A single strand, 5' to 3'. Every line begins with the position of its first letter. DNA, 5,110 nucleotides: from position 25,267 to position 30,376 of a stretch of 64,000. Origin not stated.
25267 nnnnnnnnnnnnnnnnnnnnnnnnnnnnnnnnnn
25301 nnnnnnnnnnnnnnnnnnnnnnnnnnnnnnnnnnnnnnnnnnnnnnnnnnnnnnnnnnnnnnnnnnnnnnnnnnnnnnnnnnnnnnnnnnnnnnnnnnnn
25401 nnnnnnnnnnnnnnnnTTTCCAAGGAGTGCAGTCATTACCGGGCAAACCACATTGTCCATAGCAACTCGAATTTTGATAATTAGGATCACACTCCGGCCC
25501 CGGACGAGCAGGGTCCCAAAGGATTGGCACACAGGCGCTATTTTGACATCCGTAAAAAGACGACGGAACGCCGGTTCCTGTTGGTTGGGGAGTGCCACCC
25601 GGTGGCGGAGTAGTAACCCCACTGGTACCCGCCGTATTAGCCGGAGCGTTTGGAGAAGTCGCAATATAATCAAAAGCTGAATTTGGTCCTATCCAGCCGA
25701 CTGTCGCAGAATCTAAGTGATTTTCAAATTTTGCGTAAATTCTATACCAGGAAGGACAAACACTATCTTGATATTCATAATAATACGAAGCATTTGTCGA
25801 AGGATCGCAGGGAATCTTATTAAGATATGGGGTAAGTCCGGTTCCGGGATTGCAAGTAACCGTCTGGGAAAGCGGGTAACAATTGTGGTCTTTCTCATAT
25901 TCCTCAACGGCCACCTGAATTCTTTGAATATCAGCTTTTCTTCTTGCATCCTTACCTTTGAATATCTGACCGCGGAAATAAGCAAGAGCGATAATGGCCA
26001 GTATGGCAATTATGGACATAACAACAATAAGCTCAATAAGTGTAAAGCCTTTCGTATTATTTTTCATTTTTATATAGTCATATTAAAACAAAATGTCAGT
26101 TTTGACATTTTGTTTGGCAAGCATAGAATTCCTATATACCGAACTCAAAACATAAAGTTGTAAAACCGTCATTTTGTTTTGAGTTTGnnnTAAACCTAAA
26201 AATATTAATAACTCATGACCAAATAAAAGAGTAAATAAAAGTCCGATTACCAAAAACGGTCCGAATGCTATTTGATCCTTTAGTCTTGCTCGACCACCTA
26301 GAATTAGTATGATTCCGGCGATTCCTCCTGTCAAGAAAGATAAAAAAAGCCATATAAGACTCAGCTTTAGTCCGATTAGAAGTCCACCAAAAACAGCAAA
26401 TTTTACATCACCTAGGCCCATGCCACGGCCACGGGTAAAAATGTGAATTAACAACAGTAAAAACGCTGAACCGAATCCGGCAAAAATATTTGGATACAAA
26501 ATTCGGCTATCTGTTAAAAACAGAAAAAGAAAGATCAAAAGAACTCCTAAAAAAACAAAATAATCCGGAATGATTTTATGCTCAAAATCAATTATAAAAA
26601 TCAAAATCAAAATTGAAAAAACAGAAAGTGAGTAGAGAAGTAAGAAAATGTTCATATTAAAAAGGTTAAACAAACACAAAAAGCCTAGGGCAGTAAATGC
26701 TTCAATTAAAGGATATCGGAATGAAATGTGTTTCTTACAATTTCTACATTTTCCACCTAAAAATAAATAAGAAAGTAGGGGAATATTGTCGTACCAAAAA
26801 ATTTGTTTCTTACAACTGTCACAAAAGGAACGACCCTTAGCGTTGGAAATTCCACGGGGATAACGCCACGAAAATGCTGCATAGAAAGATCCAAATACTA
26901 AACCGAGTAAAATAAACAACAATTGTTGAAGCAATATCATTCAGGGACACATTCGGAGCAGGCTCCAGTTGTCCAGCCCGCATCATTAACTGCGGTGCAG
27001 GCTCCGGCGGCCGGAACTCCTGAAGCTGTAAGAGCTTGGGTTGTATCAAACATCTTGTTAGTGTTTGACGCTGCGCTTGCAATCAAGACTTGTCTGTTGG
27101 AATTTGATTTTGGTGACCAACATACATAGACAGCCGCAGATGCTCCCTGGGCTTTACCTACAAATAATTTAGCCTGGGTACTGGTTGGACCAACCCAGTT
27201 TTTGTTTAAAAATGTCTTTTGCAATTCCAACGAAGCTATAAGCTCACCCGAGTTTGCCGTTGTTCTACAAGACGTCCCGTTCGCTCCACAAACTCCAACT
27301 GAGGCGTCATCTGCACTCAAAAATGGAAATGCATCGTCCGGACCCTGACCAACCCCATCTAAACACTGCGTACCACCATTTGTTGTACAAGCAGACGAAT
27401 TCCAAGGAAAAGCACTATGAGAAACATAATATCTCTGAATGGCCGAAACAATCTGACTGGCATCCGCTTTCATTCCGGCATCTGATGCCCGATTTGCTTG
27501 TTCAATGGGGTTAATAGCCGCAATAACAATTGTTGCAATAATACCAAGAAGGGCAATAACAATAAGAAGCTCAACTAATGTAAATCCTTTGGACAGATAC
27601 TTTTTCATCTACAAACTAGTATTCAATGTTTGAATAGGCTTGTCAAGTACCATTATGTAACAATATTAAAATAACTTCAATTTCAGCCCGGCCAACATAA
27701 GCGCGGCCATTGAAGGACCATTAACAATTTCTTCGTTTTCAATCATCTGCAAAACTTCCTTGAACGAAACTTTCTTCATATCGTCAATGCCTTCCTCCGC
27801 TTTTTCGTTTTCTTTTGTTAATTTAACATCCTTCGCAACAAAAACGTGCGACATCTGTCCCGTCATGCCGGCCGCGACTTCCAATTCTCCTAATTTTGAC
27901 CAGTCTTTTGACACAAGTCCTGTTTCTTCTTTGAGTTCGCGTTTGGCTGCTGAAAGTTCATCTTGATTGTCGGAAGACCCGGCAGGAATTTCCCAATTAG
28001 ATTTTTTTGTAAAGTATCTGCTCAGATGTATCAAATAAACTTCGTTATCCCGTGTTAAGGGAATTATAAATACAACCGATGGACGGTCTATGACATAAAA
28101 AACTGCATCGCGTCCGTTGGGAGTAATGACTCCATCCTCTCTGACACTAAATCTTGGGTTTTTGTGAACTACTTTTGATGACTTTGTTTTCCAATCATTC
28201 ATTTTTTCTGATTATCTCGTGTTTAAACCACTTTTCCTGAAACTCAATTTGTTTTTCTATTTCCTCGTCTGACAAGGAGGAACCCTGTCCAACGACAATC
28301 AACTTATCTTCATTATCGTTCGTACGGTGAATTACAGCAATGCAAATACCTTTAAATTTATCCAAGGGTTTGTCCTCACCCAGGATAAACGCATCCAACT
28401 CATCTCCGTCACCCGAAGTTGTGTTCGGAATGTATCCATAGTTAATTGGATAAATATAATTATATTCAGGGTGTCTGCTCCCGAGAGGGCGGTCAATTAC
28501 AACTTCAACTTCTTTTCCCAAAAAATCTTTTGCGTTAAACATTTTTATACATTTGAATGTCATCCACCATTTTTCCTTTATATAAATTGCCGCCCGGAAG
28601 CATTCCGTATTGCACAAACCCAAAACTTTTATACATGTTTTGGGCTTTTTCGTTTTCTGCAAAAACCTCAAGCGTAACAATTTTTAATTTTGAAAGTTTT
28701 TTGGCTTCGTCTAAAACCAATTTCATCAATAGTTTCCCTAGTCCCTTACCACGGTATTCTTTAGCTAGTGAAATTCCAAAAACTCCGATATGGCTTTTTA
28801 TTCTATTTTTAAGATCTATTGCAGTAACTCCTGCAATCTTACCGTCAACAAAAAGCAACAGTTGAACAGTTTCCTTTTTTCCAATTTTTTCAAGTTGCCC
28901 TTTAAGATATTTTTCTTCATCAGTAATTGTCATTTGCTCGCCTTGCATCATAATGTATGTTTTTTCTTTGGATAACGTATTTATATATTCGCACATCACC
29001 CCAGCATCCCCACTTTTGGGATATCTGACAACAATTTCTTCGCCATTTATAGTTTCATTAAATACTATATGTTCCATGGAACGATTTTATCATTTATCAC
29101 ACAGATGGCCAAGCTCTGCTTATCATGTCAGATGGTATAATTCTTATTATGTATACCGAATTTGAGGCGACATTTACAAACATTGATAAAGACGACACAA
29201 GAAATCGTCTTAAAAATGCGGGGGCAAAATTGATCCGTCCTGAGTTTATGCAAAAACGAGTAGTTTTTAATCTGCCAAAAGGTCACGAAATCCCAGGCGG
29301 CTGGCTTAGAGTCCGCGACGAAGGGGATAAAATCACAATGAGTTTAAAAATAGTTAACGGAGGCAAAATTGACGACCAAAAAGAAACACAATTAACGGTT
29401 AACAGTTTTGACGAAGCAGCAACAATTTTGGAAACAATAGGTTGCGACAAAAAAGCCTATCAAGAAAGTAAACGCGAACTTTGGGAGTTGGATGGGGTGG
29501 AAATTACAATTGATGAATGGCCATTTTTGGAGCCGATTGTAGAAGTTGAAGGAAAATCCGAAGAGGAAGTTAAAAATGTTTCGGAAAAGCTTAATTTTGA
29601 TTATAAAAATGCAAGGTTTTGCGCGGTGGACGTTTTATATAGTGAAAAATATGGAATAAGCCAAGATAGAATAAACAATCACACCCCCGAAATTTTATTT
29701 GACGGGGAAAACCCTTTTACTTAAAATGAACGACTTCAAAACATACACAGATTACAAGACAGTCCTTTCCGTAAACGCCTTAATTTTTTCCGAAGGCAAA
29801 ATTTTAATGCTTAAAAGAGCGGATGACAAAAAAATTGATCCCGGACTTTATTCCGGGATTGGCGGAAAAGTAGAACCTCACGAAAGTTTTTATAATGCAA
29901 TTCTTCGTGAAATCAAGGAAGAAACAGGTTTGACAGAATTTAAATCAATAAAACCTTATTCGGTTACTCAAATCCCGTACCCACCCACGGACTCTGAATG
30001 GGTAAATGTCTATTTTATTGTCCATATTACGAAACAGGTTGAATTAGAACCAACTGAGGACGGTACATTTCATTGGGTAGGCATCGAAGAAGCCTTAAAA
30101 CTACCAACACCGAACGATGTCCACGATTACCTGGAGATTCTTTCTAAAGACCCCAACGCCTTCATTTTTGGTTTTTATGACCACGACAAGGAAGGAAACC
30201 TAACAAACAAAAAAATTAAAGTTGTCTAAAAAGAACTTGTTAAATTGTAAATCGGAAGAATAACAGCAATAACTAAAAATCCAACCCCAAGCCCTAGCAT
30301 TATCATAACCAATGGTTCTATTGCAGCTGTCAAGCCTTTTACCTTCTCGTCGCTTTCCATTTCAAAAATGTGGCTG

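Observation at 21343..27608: Array of ten pilin-like genes plus the prepilin peptidase in one minus-strand cluster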

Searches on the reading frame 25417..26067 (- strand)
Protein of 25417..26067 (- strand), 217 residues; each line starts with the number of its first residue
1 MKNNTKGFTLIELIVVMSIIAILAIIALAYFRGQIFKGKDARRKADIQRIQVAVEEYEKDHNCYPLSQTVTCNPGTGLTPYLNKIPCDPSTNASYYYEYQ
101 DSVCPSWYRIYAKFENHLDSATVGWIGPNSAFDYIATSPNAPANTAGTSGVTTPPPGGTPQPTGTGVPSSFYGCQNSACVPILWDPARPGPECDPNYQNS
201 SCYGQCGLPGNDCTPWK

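Call 6: search_protein_families(library=pfam, max_evalue=0.01, proteins=[window:25417-26067:-])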
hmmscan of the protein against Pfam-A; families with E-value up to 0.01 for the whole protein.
window:25417-26067:- (217 aa): 1 family
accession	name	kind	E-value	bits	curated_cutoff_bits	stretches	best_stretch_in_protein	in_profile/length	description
PF07963.17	N_methyl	-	2.7e-09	36.7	21.2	1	3-28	2-27/27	Prokaryotic N-terminal methylation motif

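Call 7: search_protein_families(library=ncbifam, max_evalue=0.01, proteins=[window:25417-26067:-])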
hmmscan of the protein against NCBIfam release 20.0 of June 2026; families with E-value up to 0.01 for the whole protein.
window:25417-26067:- (217 aa): 13 families
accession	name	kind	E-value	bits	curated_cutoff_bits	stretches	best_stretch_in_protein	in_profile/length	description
TIGR01710.1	typeII_sec_gspG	equivalog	7.2e-10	39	88.85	1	6-98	1-102/134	type II secretion system major pseudopilin GspG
TIGR02532.1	IV_pilin_GFxxxE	domain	9.3e-08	31.6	16.3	1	6-28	2-24/24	prepilin-type N-terminal cleavage/methylation domain-containing protein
NF007862.0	PRK10574.1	equivalog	1.7e-06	28.3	138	1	4-37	3-36/145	prepilin peptidase-dependent pilin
NF041775.1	typeIV_PilA_Myxo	equivalog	6e-06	26.4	400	1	5-57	10-62/214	type IV pilin protein PilA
NF040999.1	pilin_ComGC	equivalog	6.2e-06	26.3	75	1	6-65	2-61/84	competence type IV pilus major pilin ComGC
NF038304.1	EPS_HpsC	equivalog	7.9e-06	25.6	200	1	2-86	17-97/318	hormogonium polysaccharide secretion pseudopilin HpsC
TIGR01708.2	typeII_sec_gspH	equivalog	2e-05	24.6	80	1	6-34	2-30/169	type II secretion system minor pseudopilin GspH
NF041013.1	T4P_ComGE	equivalog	2.4e-05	24.4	49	1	3-61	1-60/83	competence type IV pilus minor pilin ComGE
NF007800.0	PRK10506.1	equivalog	0.00049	20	158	1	3-28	6-31/163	prepilin peptidase-dependent protein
TIGR02596.1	TIGR02596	subfamily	0.0042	17.2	70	1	8-28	1-21/196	Verru_Chthon cassette protein D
NF040982.1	ComGD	equivalog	0.0043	17.5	70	1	6-32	2-27/139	competence type IV pilus minor pilin ComGD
TIGR01707.1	gspI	equivalog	0.0058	17.1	44.35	1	7-32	1-26/101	type II secretion system minor pseudopilin GspI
TIGR01711.1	gspJ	equivalog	0.0068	16.2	64.85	1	6-60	1-56/192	type II secretion system minor pseudopilin GspJ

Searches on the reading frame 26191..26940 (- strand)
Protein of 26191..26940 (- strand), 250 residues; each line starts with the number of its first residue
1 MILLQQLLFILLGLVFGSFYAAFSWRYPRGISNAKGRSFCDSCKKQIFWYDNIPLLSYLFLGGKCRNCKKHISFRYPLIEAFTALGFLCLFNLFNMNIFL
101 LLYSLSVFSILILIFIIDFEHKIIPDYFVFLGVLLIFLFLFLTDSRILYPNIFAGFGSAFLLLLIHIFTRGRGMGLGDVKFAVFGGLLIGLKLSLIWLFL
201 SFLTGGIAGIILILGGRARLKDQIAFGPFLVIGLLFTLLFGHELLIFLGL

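Call 8: search_protein_families(library=pfam, max_evalue=0.001, proteins=[window:26191-26940:-])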
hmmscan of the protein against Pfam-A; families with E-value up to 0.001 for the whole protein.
window:26191-26940:- (250 aa): 2 families
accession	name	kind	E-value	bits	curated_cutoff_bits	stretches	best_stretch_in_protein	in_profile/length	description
PF06750.18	A24_N_bact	-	7.8e-29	100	23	1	11-91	1-81/84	Bacterial Peptidase A24 N-terminal domain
PF01478.23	Peptidase_A24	-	6.4e-14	52.7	26.5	1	107-210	3-104/104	Type IV leader peptidase family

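Call 10: find_encoding_contigs(protein=window:26191-26940:-, flank=10000, max_places=6)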
Protein window:26191-26940:- (250 aa): 2 contigs read that carry it; 2 places shown.
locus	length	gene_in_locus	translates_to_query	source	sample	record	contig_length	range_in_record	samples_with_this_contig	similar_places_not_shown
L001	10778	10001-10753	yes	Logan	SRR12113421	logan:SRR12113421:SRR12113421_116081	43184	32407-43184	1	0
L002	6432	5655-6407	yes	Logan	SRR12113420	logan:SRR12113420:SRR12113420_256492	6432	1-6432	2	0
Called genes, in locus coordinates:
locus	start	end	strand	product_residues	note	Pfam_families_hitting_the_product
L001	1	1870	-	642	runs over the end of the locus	PF02518:HATPase_c, PF00204:DNA_gyraseB, PF01751:Toprim, PF00986:DNA_gyraseB_C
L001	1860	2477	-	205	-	PF13177:DNA_pol3_delta2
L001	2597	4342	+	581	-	PF05157:MshEN, PF00437:T2SSE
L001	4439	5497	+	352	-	PF00437:T2SSE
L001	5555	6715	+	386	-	PF00482:T2SSF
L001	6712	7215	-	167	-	PF00293:NUDIX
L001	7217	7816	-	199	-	PF01928:CYTH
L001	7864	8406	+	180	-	PF13302:Acetyltransf_3, PF13673:Acetyltransf_10, PF00583:Acetyltransf_1, PF13508:Acetyltransf_7, PF08445:FR47 (faint)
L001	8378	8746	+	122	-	PF00719:Pyrophosphatase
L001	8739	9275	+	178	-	PF28549:NDPSase_N, PF00293:NUDIX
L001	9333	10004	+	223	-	PF07963:N_methyl (weak)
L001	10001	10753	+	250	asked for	PF06750:A24_N_bact, PF01478:Peptidase_A24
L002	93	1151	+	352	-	PF00437:T2SSE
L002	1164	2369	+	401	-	PF28597:T2SSF_N, PF00482:T2SSF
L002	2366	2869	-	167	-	PF00293:NUDIX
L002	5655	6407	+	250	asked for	PF06750:A24_N_bact, PF01478:Peptidase_A24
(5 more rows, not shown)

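Call 13: find_related_loci(query=window:26191-26940:-, collection=genome_contigs, flank=10000)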
Query window:26191-26940:- (250 aa) in genome_contigs; peptide patterns used: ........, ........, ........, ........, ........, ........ (x = any residue, [..] = any of these).
599 stretches matched a pattern (row limit reached: there are more); 512 encode a relative of the query (tblastn E <= 1e-3); the best 80 are kept; 80 distinct loci.
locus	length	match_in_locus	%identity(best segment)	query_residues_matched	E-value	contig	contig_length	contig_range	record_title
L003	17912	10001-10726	61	4-245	8e-90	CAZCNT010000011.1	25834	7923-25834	MAG TPA_asm: uncultured Gammaproteobacteria bacterium isolate SRP050083_co1_418 genome assembly, contig: NODE_694_length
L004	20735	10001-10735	64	6-249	1e-88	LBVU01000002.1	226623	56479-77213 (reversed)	MAG: Candidatus Woesebacteria bacterium GW2011_GWB1_39_10 UT17_C0002, whole genome shotgun sequence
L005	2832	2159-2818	62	18-250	4e-86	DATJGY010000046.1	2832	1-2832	MAG TPA_asm: Alphaproteobacteria bacterium isolate SMAG_U15498 k141_8002740, whole genome shotgun sequence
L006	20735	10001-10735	64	6-249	2e-84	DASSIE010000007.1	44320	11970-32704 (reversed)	MAG TPA_asm: Patescibacteria group bacterium isolate SMAG_U1079 k141_397974, whole genome shotgun sequence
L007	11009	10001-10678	61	11-248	4e-84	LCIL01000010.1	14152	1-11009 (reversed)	MAG: Candidatus Woesebacteria bacterium GW2011_GWA1_44_23 UW47_C0010, whole genome shotgun sequence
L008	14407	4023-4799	54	2-250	6e-84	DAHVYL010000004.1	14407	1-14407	MAG TPA_asm: Candidatus Woesebacteria bacterium isolate clean783 NODE_4_length_14407_cov_4.561270, whole genome shotgun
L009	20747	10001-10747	54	2-250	8e-81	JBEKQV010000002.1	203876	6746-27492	MAG: Candidatus Microgenomates bacterium isolate SPRUCE 496 SPRUCE_496_2, whole genome shotgun sequence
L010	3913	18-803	52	1-249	2e-80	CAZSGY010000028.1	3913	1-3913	MAG TPA_asm: uncultured Gammaproteobacteria bacterium isolate binchicken_co169_197 genome assembly, contig: k99_685661,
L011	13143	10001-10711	56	11-248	6e-80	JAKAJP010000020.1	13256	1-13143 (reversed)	MAG: bacterium isolate WY4.bin110 NODE_5840_length_13256_cov_1.723894, whole genome shotgun sequence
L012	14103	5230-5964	55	3-248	4e-79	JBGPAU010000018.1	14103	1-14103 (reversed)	MAG: Patescibacteria group bacterium isolate OBJ_0618_130150_121 k141_3153860_length_14103_cov_48.9528, whole genome sho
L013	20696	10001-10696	55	11-249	2e-77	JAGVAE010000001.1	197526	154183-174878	MAG: Candidatus Woesebacteria bacterium isolate DeMMO6_57 c_000000010453, whole genome shotgun sequence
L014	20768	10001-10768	50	3-249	8e-77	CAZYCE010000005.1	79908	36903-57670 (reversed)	MAG TPA_asm: uncultured Gammaproteobacteria bacterium isolate binchicken_co220_61 genome assembly, contig: NODE_118_leng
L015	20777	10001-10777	53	2-250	2e-75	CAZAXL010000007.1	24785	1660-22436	MAG TPA_asm: uncultured Gammaproteobacteria bacterium isolate SRP062349_co2_103 genome assembly, contig: NODE_1094_lengt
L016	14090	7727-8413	55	1-229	3e-75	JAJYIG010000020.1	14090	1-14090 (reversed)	MAG: bacterium isolate DBS2-1.bin114 NODE_7946_length_14090_cov_3.631311, whole genome shotgun sequence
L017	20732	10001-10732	50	3-244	7e-74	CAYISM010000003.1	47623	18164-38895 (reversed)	MAG TPA_asm: uncultured Gammaproteobacteria bacterium isolate ERP119705_co3_788 genome assembly, contig: NODE_609_length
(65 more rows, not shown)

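Call 79: search_protein_families(library=ncbifam, max_evalue=0.01, proteins=[window:26191-26940:-])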
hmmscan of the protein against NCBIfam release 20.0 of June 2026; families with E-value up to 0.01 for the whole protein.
window:26191-26940:- (250 aa): 0 families

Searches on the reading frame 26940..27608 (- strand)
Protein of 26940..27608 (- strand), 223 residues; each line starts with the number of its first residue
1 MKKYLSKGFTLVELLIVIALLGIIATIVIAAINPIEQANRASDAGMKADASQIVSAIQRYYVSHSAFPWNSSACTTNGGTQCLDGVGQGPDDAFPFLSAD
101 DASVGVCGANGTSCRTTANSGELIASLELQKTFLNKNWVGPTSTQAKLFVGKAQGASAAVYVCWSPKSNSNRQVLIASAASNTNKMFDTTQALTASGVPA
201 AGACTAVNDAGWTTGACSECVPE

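Call 6: search_protein_families(library=pfam, max_evalue=0.01, proteins=[window:26940-27608:-])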
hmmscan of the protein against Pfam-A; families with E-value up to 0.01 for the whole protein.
window:26940-27608:- (223 aa): 2 families
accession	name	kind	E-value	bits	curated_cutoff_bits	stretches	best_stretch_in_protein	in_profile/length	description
PF07963.17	N_methyl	-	2.4e-07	30.5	21.2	1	6-28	4-26/27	Prokaryotic N-terminal methylation motif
PF03579.19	SHP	-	0.0066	16.5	27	0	9-38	18-47/65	Small hydrophobic protein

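Call 7: search_protein_families(library=ncbifam, max_evalue=0.01, proteins=[window:26940-27608:-])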
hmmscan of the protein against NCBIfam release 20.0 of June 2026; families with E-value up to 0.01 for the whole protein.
window:26940-27608:- (223 aa): 9 families
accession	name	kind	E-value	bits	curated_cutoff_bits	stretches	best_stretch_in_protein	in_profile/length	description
TIGR01710.1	typeII_sec_gspG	equivalog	1e-07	32.1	88.85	1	7-70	1-62/134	type II secretion system major pseudopilin GspG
TIGR02532.1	IV_pilin_GFxxxE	domain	1.8e-07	30.7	16.3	1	7-29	2-24/24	prepilin-type N-terminal cleavage/methylation domain-containing protein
TIGR01708.2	typeII_sec_gspH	equivalog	2.2e-06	27.8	80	1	6-41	1-36/169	type II secretion system minor pseudopilin GspH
NF041775.1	typeIV_PilA_Myxo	equivalog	8.4e-06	25.9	400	1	7-56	11-58/214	type IV pilin protein PilA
NF041013.1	T4P_ComGE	equivalog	2e-05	24.6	49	1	7-42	4-39/83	competence type IV pilus minor pilin ComGE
NF040999.1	pilin_ComGC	equivalog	2.1e-05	24.6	75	1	7-67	2-60/84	competence type IV pilus major pilin ComGC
NF007862.0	PRK10574.1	equivalog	0.00082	19.5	138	1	6-32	4-30/145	prepilin peptidase-dependent pilin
TIGR02596.1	TIGR02596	subfamily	0.0014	18.7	70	1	9-44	1-36/196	Verru_Chthon cassette protein D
NF040982.1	ComGD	equivalog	0.0091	16.4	70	0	7-34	2-29/139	competence type IV pilus minor pilin ComGD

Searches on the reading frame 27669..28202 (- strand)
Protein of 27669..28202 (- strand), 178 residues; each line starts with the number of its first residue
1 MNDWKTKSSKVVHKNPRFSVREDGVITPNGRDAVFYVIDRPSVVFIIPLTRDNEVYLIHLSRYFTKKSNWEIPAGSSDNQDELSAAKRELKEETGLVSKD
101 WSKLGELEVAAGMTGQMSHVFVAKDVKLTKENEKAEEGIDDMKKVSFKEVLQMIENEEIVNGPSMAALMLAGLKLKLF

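Call 8: search_protein_families(library=pfam, max_evalue=0.001, proteins=[window:27669-28202:-])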
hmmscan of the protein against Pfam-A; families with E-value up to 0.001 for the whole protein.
window:27669-28202:- (178 aa): 1 family
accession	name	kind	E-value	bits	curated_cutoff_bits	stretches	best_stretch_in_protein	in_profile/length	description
PF00293.34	NUDIX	-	1.2e-12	48.4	21.1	1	41-156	3-122/134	NUDIX domain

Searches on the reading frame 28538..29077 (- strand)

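Call 8: search_protein_families(library=pfam, max_evalue=0.001, proteins=[window:28538-29077:-])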
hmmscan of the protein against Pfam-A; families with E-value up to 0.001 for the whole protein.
window:28538-29077:- (180 aa): 5 families
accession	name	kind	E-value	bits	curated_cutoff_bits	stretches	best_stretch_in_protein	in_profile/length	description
PF00583.31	Acetyltransf_1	-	5.7e-17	62.5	20.7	1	62-154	25-116/116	Acetyltransferase (GNAT) family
PF13673.13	Acetyltransf_10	-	1.3e-12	48.2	23.6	1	63-157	24-110/128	Acetyltransferase (GNAT) domain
PF13508.13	Acetyltransf_7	-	1.5e-11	45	27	1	76-155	9-83/84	Acetyltransferase (GNAT) domain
PF13302.13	Acetyltransf_3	-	1.4e-07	32.7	25.4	1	16-155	3-138/138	Acetyltransferase (GNAT) domain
PF08445.16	FR47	-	2e-05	24.9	22.1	1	99-156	24-79/86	FR47-like protein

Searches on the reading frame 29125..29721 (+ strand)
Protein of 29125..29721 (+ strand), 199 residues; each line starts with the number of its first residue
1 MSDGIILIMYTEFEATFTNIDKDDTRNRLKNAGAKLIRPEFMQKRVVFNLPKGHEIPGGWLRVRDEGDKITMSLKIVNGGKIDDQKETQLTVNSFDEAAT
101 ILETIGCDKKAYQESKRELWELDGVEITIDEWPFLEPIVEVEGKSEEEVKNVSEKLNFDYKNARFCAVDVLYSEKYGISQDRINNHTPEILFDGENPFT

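Call 8: search_protein_families(library=pfam, max_evalue=0.001, proteins=[window:29125-29721:+])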
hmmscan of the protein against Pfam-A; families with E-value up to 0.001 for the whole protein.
window:29125-29721:+ (199 aa): 1 family
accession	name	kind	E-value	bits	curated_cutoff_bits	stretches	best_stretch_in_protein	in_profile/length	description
PF01928.26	CYTH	-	2.4e-08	34.5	23.2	1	58-158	51-162/179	CYTH domain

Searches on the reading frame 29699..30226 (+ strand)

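Call 8: search_protein_families(library=pfam, max_evalue=0.001, proteins=[window:29699-30226:+])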
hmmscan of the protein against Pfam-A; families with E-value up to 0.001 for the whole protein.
window:29699-30226:+ (176 aa): 2 families
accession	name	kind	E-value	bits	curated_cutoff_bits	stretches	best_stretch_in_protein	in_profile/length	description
PF00293.34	NUDIX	-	2e-18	67.1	21.1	1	22-137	3-123/134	NUDIX domain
PF14815.12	NUDIX_4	-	7.6e-06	26.1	35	1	27-146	3-112/113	NUDIX domain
